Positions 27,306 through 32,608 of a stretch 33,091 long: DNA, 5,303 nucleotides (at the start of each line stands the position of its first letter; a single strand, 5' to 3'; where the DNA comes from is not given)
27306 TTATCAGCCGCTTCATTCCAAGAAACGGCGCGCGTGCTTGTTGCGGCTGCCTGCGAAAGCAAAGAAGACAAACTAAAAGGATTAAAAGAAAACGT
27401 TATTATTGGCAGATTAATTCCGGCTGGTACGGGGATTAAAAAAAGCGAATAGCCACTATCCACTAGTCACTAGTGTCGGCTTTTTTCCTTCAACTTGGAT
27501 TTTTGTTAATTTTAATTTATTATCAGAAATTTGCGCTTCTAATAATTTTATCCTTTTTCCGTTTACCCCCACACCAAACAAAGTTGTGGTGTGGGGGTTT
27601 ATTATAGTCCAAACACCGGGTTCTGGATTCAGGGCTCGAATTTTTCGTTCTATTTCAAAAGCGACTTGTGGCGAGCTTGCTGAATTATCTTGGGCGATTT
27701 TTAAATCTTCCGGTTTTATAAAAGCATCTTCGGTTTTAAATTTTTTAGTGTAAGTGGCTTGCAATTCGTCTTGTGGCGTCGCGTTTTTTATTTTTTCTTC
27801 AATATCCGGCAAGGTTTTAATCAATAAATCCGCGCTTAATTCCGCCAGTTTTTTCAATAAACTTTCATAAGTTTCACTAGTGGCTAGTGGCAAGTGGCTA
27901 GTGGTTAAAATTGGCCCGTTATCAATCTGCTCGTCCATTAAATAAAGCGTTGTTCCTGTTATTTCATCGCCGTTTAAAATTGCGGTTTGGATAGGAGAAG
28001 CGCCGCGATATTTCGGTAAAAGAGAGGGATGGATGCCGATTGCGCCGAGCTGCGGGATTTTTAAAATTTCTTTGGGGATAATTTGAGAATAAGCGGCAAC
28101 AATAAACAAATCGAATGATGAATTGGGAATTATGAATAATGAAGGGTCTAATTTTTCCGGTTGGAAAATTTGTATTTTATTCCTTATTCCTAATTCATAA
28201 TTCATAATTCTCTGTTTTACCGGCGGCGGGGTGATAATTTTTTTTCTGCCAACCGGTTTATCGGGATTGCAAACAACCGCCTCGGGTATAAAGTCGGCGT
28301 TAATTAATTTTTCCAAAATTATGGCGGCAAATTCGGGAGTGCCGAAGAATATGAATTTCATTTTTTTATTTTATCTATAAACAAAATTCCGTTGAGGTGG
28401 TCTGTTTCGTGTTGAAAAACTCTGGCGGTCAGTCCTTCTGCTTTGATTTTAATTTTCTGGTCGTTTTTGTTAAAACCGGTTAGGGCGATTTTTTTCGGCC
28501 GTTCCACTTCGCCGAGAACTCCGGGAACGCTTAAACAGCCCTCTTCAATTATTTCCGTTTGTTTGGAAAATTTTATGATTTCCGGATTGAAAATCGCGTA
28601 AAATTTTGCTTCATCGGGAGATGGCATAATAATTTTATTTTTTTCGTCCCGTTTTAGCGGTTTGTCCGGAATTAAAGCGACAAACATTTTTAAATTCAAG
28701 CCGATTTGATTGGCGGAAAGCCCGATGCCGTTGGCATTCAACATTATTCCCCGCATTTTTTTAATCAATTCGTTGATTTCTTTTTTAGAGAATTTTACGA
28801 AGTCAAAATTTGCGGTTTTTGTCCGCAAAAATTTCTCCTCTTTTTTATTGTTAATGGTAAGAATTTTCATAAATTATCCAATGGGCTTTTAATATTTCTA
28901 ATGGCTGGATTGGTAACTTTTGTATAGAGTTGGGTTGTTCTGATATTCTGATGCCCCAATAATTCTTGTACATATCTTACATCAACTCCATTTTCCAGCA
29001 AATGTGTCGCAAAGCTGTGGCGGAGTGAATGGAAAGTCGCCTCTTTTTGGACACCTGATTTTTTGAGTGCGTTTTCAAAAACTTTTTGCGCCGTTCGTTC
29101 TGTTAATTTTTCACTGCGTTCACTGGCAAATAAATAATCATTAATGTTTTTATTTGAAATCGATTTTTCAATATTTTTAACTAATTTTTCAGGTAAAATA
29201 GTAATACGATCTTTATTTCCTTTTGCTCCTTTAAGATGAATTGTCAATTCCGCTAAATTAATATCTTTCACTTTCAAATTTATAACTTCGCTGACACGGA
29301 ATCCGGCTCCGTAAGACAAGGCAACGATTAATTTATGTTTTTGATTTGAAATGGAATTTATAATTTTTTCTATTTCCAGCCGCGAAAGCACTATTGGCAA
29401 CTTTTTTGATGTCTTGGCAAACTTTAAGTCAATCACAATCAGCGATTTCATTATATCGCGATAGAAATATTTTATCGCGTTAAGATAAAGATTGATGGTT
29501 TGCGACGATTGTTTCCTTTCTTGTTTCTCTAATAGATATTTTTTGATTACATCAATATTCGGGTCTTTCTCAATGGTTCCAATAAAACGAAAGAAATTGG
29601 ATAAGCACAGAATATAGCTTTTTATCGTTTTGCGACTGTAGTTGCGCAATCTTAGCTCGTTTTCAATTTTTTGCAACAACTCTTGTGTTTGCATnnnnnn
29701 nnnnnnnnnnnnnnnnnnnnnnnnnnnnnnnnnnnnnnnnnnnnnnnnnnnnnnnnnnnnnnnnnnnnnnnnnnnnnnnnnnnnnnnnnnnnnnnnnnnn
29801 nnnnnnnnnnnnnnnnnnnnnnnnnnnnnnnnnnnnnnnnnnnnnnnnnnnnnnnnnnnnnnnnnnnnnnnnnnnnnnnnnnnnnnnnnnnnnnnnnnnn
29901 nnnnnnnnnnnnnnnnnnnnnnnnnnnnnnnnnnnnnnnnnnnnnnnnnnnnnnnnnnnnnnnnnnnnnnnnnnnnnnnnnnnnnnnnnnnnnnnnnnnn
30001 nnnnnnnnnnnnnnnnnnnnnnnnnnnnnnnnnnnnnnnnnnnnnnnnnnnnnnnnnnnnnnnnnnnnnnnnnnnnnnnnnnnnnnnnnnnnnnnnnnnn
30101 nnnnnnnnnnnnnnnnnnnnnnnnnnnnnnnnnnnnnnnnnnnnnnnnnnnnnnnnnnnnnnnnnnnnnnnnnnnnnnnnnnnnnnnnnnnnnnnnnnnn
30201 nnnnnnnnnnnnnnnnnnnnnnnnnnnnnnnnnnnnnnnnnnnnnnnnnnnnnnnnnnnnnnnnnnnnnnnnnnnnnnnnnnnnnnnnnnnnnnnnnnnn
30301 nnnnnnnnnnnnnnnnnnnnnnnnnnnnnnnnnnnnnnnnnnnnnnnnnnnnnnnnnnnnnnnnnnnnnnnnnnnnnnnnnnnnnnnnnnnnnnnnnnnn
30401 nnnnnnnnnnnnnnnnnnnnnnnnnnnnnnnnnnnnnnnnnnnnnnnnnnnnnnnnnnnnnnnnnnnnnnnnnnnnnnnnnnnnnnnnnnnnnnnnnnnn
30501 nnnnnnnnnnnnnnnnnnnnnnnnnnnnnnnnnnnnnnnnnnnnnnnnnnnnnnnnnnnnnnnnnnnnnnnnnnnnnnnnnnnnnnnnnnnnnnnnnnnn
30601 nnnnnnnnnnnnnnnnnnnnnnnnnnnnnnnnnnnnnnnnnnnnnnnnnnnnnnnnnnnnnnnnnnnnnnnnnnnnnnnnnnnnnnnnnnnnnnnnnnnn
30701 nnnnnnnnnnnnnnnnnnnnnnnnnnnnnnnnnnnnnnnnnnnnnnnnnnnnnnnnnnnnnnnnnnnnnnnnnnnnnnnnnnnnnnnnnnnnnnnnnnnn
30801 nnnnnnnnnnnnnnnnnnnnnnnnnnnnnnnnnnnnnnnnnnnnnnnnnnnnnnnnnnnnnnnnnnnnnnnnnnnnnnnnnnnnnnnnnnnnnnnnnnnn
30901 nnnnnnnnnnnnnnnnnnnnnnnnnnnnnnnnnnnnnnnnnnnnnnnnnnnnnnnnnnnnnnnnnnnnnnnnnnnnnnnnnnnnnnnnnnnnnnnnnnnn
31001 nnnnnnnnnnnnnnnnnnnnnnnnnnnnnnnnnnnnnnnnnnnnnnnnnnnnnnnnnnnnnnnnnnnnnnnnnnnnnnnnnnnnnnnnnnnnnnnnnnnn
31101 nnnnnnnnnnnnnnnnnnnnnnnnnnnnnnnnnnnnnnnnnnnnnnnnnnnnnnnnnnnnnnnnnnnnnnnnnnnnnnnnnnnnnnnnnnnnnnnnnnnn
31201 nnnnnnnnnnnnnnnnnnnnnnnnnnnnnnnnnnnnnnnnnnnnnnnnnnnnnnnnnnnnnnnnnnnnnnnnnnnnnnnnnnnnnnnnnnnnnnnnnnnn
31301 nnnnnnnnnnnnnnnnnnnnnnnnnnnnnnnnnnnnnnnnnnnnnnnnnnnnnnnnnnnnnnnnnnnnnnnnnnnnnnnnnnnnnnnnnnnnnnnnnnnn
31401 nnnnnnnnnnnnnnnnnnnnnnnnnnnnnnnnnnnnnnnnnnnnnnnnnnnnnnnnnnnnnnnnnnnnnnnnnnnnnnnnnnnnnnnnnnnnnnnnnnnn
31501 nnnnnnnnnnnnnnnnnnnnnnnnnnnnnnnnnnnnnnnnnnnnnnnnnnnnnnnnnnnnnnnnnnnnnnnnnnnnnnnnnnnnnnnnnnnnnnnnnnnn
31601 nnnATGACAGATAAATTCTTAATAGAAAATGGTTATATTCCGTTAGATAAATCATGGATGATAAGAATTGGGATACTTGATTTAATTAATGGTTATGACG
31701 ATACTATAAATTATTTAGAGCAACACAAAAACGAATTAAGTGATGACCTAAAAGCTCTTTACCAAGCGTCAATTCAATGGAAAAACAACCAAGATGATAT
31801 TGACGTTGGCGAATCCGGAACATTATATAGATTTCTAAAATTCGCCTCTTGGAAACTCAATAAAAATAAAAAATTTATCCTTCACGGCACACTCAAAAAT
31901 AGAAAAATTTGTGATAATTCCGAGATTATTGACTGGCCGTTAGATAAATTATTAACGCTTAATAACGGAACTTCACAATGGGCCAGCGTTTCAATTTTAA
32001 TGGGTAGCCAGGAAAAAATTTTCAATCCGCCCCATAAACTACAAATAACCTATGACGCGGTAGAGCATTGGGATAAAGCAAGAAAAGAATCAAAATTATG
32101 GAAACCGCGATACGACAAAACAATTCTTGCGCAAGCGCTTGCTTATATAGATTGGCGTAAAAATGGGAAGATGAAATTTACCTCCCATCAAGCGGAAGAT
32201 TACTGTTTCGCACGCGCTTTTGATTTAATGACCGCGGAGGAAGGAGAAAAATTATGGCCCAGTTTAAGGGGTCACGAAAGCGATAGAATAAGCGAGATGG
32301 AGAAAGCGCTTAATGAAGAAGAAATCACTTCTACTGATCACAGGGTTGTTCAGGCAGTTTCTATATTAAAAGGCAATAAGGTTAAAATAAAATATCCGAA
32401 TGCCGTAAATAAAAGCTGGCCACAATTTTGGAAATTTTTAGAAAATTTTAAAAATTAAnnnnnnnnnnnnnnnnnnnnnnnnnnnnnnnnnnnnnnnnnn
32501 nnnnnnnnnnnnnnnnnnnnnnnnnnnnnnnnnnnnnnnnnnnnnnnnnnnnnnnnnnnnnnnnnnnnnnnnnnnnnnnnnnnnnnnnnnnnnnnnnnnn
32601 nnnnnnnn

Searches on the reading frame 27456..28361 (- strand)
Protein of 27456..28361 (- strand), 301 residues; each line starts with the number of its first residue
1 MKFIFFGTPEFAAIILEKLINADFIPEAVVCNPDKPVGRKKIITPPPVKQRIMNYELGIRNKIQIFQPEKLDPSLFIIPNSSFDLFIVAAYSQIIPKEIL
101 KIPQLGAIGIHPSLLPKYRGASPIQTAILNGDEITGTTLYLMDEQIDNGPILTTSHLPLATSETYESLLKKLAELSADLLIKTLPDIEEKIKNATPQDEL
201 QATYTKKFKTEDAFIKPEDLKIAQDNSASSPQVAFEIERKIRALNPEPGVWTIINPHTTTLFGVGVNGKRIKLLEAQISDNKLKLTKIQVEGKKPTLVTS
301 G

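Call 18: search_solved_structures(query=window:27456-28361:-, show_alignments=2)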
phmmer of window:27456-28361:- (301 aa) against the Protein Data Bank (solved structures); distinct sequences matched with E-value up to 0.001: 84 (the best 60 are shown).
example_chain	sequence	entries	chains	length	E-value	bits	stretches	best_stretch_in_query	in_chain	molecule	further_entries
4iqf_A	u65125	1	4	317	4e-40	141.1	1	2-213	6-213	Methionyl-tRNA formyltransferase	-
3q0i_A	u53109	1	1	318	1.2e-38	136.2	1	2-219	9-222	Methionyl-tRNA formyltransferase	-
1fmt_A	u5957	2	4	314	1.5e-38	135.9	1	2-257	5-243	METHIONYL-TRNA FMET FORMYLTRANSFERASE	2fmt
3tqq_A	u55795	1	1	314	7.6e-37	130.3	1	1-254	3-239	Methionyl-tRNA formyltransferase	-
3r8x_A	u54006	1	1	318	1.2e-36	129.7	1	2-256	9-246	Methionyl-tRNA formyltransferase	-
5uai_A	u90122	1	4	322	2.7e-33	118.7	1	2-296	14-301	Methionyl-tRNA formyltransferase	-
6pih_A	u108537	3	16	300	9.9e-17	64.3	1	57-216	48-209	Bifunctional polymyxin resistance protein ArnA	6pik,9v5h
1yrw_A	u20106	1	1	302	1e-16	64.3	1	57-216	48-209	protein ArnA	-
2bln_A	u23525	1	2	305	1e-16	64.3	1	57-216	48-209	PROTEIN YFBG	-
5j63_A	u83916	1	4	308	1.1e-16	64.2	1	57-216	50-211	Bifunctional polymyxin resistance protein ArnA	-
1z7e_A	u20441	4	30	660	6.1e-16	61.8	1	57-216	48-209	protein ArnA | Bifunctional polymyxin resistance protein ArnA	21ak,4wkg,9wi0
8gjh_A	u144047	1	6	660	1.5e-15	60.5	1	64-215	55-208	Bifunctional polymyxin resistance protein ArnA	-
5vys_A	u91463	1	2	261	4.1e-14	55.7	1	80-171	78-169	Gdp-mannose 4,6-dehydratase / gdp-4-amino-4,6-dideoxy-d-mannose formyltransferase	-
5vyr_A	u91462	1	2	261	4.2e-14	55.7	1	80-171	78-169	Gdp-mannose 4,6-dehydratase / gdp-4-amino-4,6-dideoxy-d-mannose formyltransferase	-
5vyt_A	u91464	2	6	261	5.7e-14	55.3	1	80-171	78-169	Gdp-mannose 4,6-dehydratase / gdp-4-amino-4,6-dideoxy-d-mannose formyltransferase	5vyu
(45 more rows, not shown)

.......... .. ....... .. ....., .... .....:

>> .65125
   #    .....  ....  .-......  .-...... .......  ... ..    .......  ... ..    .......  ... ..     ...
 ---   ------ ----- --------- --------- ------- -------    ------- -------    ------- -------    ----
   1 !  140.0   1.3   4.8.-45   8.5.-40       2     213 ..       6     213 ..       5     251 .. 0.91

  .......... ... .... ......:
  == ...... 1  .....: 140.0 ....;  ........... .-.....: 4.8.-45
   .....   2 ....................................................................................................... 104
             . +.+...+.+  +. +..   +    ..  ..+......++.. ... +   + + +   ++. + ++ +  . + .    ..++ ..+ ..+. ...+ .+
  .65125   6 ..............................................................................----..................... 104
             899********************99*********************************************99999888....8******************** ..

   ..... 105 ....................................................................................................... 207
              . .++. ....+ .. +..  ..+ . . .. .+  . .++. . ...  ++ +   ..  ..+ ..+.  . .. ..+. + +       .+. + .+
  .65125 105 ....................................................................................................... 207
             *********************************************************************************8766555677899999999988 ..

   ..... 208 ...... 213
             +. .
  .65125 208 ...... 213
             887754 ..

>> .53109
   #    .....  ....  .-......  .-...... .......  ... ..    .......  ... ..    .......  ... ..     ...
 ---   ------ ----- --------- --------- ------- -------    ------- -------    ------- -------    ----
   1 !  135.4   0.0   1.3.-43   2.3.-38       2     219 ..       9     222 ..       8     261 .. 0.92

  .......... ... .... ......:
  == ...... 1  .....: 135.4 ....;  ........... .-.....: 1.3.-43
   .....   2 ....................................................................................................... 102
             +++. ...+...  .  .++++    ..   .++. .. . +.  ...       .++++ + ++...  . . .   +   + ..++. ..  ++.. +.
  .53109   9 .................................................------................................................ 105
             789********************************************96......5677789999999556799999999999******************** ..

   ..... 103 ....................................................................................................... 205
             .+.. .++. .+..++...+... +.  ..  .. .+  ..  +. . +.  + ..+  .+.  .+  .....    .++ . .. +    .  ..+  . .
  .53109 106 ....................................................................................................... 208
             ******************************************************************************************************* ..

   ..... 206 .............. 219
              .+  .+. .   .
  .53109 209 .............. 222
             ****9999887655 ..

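Call 48: find_homologous_proteins(query=window:27456-28358:-, max_evalue=1e-40)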
Query window:27456-28358:- (300 aa): 4535 proteins with E <= 1e-40 among 8000 candidates; the best 120 are listed.
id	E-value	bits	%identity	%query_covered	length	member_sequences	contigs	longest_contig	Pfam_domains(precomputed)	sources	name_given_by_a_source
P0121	2.2e-164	564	90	100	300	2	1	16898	PF00551.25,PF02911.24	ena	-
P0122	3.4e-132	458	75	99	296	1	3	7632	PF00551.25,PF02911.24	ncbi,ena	ncbi:MAG: methionyl-tRNA formyltransferase [Patescibacteria group bacterium]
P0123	4.1e-124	432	71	98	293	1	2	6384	PF00551.25,PF02911.24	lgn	-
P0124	4.6e-119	415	70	98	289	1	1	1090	PF00551.25,PF02911.24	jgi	-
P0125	5.5e-119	415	70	98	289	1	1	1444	PF00551.25,PF02911.24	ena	-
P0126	1.1e-118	414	68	100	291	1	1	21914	PF00551.25,PF02911.24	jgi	jgi:methionyl-tRNA formyltransferase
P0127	2.1e-118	413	70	98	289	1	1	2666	PF00551.25,PF02911.24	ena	-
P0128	2.2e-118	413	70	98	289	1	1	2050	PF00551.25,PF02911.24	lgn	-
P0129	4.6e-118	412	70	98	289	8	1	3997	PF00551.25,PF02911.24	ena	-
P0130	3.5e-117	409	69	99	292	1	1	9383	PF00551.25,PF02911.24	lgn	-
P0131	4.0e-117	409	68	99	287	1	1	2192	PF00551.25,PF02911.24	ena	-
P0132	4.7e-117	408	69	98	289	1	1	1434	PF00551.25,PF02911.24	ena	-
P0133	1.1e-116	407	68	98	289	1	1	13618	PF00551.25,PF02911.24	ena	-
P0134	1.2e-116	407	67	99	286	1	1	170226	PF00551.25,PF02911.24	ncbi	-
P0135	2.1e-116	406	69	98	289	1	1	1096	PF00551.25,PF02911.24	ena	-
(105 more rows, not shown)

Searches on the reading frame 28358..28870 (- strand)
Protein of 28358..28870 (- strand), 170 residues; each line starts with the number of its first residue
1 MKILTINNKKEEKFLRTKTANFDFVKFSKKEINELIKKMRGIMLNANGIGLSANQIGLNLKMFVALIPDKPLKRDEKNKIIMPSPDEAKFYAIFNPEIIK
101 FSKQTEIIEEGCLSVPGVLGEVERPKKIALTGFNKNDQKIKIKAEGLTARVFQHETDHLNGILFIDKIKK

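Call 63: search_protein_families(library=pfam, proteins=[window:28358-28870:-], max_evalue=0.001)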
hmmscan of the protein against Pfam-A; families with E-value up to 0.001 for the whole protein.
window:28358-28870:- (170 aa): 1 family
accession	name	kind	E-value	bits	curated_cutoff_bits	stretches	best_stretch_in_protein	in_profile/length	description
PF01327.26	Pep_deformylase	-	1.7e-46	158.1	22.8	1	5-170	6-152/156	Polypeptide deformylase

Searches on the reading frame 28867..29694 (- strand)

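Call 63: search_protein_families(library=pfam, proteins=[window:28867-29694:-], max_evalue=0.001)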
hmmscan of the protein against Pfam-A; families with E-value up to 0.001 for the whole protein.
window:28867-29694:- (275 aa): 3 families
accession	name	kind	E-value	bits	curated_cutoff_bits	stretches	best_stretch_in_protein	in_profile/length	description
PF00589.27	Phage_integrase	-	2.3e-42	145.2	27.1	1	105-261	5-169/172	Phage integrase family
PF13495.12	Phage_int_SAM_4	-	1.7e-11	44.8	27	1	6-83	1-80/85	Phage integrase, N-terminal SAM-like domain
PF02899.23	Phage_int_SAM_1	-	1.9e-06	28.5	22.3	1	17-79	12-77/83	Phage integrase, N-terminal SAM-like domain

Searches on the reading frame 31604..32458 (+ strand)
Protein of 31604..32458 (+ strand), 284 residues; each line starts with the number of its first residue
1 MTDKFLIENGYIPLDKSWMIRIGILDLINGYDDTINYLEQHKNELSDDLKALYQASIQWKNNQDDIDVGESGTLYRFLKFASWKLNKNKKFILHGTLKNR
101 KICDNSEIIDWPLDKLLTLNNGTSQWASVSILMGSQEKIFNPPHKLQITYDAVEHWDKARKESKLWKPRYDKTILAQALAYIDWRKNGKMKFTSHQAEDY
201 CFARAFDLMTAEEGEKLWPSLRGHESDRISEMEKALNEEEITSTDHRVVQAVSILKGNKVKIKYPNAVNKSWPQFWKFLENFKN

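Call 63: search_protein_families(library=pfam, proteins=[window:31604-32458:+], max_evalue=0.001)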
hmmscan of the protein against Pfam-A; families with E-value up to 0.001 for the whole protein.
window:31604-32458:+ (284 aa): 1 family
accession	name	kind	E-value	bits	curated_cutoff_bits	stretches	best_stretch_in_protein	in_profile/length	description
PF00275.25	EPSP_synthase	-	0.00012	21.4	22.8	1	229-277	363-415/417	EPSP synthase (3-phosphoshikimate 1-carboxyvinyltransferase)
